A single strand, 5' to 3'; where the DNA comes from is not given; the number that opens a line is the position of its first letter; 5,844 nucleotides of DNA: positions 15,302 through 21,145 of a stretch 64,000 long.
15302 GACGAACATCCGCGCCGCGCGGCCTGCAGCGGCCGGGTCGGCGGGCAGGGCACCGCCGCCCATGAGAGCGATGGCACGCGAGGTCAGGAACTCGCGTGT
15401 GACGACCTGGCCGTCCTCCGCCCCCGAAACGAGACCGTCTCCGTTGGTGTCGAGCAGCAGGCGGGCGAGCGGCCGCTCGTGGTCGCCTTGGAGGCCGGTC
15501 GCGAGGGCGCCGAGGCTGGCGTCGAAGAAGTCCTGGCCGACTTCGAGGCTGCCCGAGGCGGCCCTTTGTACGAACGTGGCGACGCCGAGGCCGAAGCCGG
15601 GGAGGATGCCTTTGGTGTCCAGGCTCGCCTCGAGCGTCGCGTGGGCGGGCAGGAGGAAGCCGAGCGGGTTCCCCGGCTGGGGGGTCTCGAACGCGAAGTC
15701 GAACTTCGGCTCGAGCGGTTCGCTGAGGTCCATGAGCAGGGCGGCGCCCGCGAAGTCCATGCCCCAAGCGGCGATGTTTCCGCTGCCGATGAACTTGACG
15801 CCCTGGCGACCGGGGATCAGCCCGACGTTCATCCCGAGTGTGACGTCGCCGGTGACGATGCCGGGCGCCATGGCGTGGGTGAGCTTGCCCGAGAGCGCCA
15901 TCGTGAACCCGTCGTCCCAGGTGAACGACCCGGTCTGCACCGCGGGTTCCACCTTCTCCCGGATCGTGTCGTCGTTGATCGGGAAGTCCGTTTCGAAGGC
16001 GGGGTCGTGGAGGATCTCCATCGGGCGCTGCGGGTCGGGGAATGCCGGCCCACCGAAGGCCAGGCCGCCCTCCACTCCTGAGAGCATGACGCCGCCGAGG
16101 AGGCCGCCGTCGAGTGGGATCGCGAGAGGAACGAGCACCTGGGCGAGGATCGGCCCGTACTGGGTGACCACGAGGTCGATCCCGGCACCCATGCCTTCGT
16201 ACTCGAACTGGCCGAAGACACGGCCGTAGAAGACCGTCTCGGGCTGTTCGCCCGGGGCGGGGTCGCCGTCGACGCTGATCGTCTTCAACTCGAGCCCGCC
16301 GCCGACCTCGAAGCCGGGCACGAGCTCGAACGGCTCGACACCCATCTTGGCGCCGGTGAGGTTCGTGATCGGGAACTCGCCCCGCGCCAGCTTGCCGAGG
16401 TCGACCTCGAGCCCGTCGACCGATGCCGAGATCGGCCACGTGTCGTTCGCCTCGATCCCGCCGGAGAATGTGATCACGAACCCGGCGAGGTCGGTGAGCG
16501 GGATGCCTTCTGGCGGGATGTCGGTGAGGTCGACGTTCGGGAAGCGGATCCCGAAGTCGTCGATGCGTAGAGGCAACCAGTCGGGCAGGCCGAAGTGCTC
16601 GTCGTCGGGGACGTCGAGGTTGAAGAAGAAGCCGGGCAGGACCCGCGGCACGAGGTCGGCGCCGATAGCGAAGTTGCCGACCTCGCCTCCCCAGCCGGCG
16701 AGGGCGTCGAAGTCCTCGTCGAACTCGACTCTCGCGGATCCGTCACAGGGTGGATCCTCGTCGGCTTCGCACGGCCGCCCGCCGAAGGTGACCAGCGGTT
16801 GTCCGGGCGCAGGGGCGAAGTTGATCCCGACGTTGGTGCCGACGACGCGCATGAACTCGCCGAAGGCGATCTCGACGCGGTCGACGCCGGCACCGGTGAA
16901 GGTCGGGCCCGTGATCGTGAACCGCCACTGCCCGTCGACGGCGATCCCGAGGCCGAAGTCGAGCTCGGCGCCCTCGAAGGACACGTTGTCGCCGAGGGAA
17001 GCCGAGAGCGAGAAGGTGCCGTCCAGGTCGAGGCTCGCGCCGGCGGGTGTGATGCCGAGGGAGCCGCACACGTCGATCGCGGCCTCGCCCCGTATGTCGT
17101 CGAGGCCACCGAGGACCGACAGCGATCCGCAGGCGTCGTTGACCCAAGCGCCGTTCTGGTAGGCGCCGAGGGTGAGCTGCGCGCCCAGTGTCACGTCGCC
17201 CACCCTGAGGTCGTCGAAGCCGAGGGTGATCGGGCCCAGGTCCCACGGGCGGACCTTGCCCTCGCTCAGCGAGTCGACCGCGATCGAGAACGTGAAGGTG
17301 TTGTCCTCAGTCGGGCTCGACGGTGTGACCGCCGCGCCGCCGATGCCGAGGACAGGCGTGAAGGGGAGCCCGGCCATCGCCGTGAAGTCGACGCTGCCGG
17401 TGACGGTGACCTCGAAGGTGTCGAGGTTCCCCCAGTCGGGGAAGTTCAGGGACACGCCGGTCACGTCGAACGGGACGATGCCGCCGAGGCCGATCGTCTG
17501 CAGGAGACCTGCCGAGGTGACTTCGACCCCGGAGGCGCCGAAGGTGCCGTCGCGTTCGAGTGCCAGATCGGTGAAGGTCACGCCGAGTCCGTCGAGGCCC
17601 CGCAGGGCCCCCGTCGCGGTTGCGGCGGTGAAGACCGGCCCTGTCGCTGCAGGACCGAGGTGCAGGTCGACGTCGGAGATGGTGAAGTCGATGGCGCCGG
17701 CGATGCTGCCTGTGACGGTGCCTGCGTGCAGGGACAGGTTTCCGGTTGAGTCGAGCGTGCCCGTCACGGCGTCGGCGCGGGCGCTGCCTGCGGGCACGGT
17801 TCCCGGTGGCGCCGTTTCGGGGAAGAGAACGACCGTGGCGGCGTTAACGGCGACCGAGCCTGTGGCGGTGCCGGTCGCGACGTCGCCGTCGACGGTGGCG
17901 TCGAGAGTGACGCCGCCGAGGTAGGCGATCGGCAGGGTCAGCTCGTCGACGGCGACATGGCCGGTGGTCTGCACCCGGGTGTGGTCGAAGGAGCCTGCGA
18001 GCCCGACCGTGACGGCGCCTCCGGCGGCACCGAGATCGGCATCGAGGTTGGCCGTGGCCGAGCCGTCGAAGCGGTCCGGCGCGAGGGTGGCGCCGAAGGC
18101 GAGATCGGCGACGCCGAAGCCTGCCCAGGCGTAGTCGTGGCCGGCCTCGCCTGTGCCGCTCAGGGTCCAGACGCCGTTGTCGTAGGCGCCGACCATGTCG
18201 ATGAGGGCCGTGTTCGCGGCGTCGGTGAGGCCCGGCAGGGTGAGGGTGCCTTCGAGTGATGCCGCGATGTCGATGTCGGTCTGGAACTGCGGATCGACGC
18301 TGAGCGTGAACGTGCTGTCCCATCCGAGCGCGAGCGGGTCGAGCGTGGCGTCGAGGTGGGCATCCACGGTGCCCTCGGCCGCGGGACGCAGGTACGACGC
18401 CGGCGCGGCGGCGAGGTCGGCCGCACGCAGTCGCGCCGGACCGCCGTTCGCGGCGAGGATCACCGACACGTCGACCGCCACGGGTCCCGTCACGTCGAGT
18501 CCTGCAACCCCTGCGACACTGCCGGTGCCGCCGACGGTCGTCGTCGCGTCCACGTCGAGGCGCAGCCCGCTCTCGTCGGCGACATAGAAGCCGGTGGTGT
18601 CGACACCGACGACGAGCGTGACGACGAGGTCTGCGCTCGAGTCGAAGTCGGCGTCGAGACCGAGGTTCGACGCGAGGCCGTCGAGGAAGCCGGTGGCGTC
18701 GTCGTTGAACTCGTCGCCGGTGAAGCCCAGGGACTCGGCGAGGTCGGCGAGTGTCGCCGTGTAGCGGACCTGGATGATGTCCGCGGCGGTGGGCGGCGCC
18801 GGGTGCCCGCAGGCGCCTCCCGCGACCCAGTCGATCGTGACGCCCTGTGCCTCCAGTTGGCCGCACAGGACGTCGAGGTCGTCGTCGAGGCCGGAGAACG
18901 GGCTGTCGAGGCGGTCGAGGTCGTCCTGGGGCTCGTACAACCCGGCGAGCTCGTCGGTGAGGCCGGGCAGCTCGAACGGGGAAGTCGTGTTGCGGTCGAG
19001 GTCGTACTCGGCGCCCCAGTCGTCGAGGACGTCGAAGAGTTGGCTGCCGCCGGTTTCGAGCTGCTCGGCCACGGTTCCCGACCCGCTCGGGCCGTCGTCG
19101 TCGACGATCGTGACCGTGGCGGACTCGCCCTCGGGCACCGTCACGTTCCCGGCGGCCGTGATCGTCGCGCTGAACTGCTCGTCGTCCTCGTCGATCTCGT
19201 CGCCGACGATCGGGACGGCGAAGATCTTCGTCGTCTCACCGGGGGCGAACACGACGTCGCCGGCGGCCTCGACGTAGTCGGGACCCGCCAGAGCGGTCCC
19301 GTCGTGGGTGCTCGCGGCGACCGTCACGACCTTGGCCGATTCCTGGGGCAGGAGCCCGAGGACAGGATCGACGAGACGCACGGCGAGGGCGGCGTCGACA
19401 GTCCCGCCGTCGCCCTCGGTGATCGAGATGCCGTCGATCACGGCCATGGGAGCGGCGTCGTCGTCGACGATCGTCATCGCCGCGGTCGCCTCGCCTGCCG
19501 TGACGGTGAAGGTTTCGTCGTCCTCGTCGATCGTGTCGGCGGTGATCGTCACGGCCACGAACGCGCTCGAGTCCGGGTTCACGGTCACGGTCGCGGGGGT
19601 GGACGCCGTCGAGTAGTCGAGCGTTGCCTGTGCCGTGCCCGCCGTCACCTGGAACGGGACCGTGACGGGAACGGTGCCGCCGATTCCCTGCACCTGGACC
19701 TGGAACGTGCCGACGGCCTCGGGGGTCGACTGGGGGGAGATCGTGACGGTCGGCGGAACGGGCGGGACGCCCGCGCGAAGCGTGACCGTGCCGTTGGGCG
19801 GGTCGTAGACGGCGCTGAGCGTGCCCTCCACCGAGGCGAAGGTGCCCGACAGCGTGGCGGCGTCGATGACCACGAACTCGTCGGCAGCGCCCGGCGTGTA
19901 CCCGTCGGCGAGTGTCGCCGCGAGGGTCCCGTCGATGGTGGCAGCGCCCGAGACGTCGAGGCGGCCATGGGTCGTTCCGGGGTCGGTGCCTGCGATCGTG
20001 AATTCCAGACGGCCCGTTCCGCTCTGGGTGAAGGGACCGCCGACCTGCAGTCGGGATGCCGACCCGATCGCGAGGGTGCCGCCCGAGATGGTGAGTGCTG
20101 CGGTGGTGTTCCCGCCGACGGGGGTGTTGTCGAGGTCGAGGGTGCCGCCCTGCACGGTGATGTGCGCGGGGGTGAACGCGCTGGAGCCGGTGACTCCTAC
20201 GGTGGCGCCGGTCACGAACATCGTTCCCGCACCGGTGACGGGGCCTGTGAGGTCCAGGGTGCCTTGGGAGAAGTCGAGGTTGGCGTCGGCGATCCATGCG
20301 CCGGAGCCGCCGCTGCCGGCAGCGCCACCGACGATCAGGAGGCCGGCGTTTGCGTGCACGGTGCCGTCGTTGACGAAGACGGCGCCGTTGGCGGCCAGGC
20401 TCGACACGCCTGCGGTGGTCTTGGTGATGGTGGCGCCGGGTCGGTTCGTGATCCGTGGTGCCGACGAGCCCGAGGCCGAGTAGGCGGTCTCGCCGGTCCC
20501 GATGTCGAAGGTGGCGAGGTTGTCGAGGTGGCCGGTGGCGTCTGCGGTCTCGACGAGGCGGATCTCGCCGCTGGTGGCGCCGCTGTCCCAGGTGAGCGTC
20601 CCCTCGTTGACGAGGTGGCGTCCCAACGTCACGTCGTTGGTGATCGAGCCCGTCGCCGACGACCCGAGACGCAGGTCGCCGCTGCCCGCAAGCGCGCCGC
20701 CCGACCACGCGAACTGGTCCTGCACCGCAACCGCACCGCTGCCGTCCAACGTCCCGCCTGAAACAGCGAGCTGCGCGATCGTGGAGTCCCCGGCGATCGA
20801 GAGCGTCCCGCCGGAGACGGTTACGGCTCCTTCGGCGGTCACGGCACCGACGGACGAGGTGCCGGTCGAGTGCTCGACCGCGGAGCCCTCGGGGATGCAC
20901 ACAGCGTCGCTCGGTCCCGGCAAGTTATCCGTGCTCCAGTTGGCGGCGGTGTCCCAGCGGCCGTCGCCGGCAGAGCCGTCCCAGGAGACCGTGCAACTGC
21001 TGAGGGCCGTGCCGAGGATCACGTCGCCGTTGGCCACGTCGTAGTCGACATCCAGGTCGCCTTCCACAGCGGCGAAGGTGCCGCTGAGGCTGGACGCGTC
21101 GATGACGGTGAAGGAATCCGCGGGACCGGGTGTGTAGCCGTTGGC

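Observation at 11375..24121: A 12.7-kb gene for a 4,248-aa signal-peptide protein with no visible export or anchoring partner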

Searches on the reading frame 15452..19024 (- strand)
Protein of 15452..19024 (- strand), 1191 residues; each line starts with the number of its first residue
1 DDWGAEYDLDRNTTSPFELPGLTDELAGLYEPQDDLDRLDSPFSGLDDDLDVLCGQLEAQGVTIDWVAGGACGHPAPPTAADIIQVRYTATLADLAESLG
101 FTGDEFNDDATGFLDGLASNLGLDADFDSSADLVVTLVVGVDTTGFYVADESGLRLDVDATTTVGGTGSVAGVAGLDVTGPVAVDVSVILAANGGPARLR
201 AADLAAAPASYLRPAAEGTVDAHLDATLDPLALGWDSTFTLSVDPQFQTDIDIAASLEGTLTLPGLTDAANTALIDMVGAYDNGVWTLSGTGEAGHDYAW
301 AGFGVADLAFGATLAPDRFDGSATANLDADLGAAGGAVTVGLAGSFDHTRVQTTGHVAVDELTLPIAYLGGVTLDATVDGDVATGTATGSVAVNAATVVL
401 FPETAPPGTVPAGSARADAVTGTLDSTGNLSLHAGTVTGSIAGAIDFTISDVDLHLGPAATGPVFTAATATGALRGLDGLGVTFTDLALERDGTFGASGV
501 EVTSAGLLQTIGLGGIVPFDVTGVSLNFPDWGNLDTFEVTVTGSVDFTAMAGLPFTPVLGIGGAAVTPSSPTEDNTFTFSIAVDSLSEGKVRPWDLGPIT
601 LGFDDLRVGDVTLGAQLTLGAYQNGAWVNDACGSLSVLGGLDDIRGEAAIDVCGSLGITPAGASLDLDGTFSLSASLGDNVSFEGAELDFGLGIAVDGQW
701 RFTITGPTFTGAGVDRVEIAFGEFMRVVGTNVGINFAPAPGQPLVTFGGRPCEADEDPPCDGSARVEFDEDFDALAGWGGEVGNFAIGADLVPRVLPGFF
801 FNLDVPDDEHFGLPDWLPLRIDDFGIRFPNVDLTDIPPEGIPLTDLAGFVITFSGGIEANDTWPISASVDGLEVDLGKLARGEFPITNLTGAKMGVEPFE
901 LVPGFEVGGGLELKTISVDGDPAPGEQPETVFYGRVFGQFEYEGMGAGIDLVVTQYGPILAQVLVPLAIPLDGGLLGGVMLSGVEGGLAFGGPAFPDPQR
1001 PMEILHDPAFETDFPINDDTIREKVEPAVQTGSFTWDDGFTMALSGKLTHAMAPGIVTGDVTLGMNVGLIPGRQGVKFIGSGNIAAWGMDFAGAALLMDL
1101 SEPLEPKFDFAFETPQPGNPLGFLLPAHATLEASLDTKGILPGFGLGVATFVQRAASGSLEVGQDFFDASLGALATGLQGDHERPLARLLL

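Call 58: predict_structure(alignment_id=A3)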
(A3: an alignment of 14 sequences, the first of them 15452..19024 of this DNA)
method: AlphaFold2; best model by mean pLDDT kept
length: 1191 residues; sequences in the alignment: 14
mean_pLDDT: 74.1   pTM: 0.37
mean pLDDT of the five models: 74.1, 72.0, 69.8, 69.6, 64.5
residues with pLDDT >= 90: 32; 70-90: 793; 50-70: 295; < 50: 71
segments of 3 or more residues with pLDDT < 50: 9-39, 507-512, 974-976, 1154-1156, 1158-1164, 1184-1191
pLDDT, mean of each block of 10 residues (from residue 1): 50 35 42 43 60 78 84 81 82 58 60 65 70 78 80 79 81 83 82 68 65 77 87 89 75 87 71 85 89 75 81 87 83 65 84 83 77 82 77 84 79 84 77 84 80 77 82 71 84 79 57 59 77 78 81 82 83 82 79 81 80 82 76 74 58 74 75 65 70 74 67 71 74 69 76 67 76 67 81 78 66 61 67 70 66 78 79 73 74 83 80 84 66 87 75 88 73 56 83 78 79 82 88 83 84 69 84 76 80 87 81 74 62 75 51 47 50 61 46 43
secondary structure, 60 per line:
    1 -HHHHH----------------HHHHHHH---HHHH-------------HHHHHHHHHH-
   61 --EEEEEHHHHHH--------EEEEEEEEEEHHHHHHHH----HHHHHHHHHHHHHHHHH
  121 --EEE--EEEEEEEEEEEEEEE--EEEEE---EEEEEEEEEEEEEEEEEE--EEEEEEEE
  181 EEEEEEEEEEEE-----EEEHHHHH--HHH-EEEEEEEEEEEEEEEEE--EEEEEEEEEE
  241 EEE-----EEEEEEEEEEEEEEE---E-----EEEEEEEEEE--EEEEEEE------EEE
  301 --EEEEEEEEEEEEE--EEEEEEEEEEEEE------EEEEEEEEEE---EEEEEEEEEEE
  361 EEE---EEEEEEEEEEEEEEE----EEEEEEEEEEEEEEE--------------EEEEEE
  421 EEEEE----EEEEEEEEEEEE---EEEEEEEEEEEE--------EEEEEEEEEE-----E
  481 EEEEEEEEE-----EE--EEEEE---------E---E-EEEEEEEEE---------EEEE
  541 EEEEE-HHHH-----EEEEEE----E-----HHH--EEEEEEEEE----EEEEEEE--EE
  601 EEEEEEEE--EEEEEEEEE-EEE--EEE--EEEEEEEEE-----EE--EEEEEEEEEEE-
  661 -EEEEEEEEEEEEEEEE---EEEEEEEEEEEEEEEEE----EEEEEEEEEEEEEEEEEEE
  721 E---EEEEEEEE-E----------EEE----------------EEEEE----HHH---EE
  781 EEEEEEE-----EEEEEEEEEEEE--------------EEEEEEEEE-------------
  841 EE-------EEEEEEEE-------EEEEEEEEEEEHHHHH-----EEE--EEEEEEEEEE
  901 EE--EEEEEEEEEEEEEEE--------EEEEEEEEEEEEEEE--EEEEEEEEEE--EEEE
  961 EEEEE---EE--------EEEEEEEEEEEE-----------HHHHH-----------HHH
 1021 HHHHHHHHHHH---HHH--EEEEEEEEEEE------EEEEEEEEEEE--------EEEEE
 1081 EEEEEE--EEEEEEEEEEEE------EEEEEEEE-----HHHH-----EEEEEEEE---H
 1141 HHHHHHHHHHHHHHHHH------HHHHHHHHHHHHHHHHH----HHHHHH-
elements in order (helices of 4 or more, strands of 3 or more residues): H2-6 H23-29 H33-36 H50-59 E63-67 H68-73 E82-91 H92-99 H104-120 E123-125 E128-142 E145-149 E153-170 E173-192 E198-200 H201-205 E212-228 E231-243 E249-263 E273-282 E285-291 E298-300 E303-315 E318-330 E337-346 E350-363 E367-381 E386-400 E415-425 E430-441 E445-456 E465-474 E480-489 E499-503 E519-527 E537-545 H547-550 E556-561 E577-585 E590-596 E599-608 E611-619 E621-623 E626-628 E631-639 E649-659 E662-677 E681-697 E702-721 E725-732 E745-747 E764-768 E779-787 E793-804 E819-827 E850-857 E865-875 H876-880 E886-888 E891-902 E905-919 E928-942 E945-954 E957-965 E979-990 H1002-1006 H1018-1031 E1040-1050 E1057-1067 E1076-1086 E1089-1100 E1107-1114 H1120-1123 E1129-1136 H1140-1157 H1164-1180 H1185-1190

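Call 61: fold_search(model_id=the predicted structure, library=pdb)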
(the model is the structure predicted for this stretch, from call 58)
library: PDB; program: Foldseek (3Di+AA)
matches with E <= 10: 490; with E <= 0.001: 4
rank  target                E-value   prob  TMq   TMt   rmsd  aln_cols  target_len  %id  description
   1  8ypt_C                5.2e-04  0.13  0.05  0.06  45.2      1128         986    8  Cryo-EM structure of BfUbb-ButCD complex (released 2024-09-25)
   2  6sln_A                6.1e-04  0.14  0.05  0.06  43.0       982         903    8  Structure of the RagAB peptide transporter (released 2020-05-20)
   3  3rfz_B                8.5e-04  0.57  0.11  0.14  36.1       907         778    9  Crystal structure of the FimD usher bound to its cognate FimC:FimH substrate (released 2011-06-01)
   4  8h1r_D                9.8e-04  0.38  0.10  0.13  36.6      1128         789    8  Crystal structure of LptDE-YifL complex (released 2023-10-25)
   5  6zlt_B                2.1e-03  0.10  0.05  0.06  43.7       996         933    7  Open-open state of the Bt1762-Bt1763 levan transport system (released 2020-11-11)
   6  6e14_D                2.8e-03  0.30  0.09  0.12  35.4       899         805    9  Handover mechanism of the growing pilus by the bacterial outer membrane usher FimD (released 2018-10-17)
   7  5t3r_D                3.9e-03  0.05  0.04  0.05  41.5      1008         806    8  Crystal structure of BT1762-1763 (released 2016-12-14)
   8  6ofr                  4.5e-03  0.13  0.06  0.08  41.2       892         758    7  The crystal structure of the outer membrane transporter YddB from Escherichia coli (released 2019-10-02)
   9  8the_A                5.0e-03  0.09  0.05  0.08  37.9       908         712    8  Cryo-EM structure of Pseudomonas aeruginosa TonB-dependent transporter PhuR in complex with synthetic antibody and hem (released 2024-01-31)
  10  8aa0_A                5.0e-03  0.08  0.05  0.06  44.0       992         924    8  Levan utilisation machinery (utilisome) with levan fructo-oligosaccharides DP 8-12 (released 2023-06-07)
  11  9e9r                  5.2e-03  0.18  0.08  0.04  48.0      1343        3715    8  The Structure of ApoB100 from Human Low-Density Lipoprotein (released 2024-12-18)
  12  8agd_A                5.5e-03  0.18  0.09  0.09  28.2      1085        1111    9  Full SDBC and SOD assembly (released 2023-04-12)
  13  7zgx_A                6.0e-03  0.16  0.09  0.10  28.5      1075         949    8  S-layer Deinoxanthin Binding Complex, C1 symmetry (released 2022-07-13)
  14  5fq6_I                6.3e-03  0.08  0.06  0.07  43.6      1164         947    7  Crystal structure of the SusCD complex BT2261-2264 from Bacteroides thetaiotaomicron (released 2016-12-21)
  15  9fw9_D                7.6e-03  0.23  0.09  0.14  36.1       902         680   10  Cryo-EM structure of the type 1 pilus assembly platform as part of the FimA-bound chaperone-usher pilus complex (FimDH (released 2025-06-04)
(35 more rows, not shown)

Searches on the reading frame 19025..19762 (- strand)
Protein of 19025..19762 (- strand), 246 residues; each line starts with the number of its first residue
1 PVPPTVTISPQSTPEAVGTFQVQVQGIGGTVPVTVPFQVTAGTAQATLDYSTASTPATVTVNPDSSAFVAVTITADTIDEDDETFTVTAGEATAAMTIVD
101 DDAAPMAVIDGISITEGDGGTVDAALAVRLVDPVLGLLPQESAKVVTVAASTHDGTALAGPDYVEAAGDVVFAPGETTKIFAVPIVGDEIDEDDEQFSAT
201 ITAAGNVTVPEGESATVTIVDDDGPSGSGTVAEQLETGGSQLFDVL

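Call 97: search_protein_families(library=pfam, proteins=[window:19025-19762:-], max_evalue=1)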
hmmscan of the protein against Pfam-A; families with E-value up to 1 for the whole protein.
window:19025-19762:- (246 aa): 4 families
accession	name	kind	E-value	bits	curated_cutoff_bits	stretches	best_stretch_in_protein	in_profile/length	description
PF03160.20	Calx-beta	-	4.8e-26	91.6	27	2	143-223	36-119/119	Calx-beta domain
PF14016.12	DUF4232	-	0.067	13.8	27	1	40-101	45-110/129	Domain of unknown function (DUF4232)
PF22544.2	HYDIN_VesB_CFA65-like_Ig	-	0.38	11.4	25.5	0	49-91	46-88/100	HYDIN/CFA65/VesB-like, Ig-like domain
PF16168.11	AIDA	-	0.52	10.9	27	1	204-225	24-45/63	Adhesin of bacterial autotransporter system, probable stalk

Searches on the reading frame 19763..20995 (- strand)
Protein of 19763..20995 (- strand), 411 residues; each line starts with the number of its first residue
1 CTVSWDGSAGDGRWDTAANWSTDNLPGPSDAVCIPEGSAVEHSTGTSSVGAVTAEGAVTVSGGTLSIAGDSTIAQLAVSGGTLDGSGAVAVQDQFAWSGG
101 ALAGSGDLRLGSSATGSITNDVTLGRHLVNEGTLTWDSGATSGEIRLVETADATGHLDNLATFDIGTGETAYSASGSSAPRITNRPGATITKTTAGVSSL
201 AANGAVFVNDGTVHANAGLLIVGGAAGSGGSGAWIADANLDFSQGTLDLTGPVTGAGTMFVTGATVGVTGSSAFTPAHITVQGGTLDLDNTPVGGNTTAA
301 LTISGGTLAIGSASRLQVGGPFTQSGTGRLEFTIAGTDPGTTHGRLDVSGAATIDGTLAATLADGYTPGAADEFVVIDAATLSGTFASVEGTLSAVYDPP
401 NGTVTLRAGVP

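Call 97: search_protein_families(library=pfam, proteins=[window:19763-20995:-], max_evalue=1)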
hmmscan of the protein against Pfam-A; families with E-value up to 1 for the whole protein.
window:19763-20995:- (411 aa): 3 families
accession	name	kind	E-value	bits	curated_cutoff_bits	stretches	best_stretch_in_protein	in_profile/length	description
PF10162.14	G8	-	0.0014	19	22.9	0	20-70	2-46/124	G8 domain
PF17967.7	Pullulanase_N2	-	0.098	13.9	23.2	0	127-159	5-37/112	Pullulanase N2 domain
PF14828.11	Amnionless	-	0.44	9.7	30.4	1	12-40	8-36/442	Amnionless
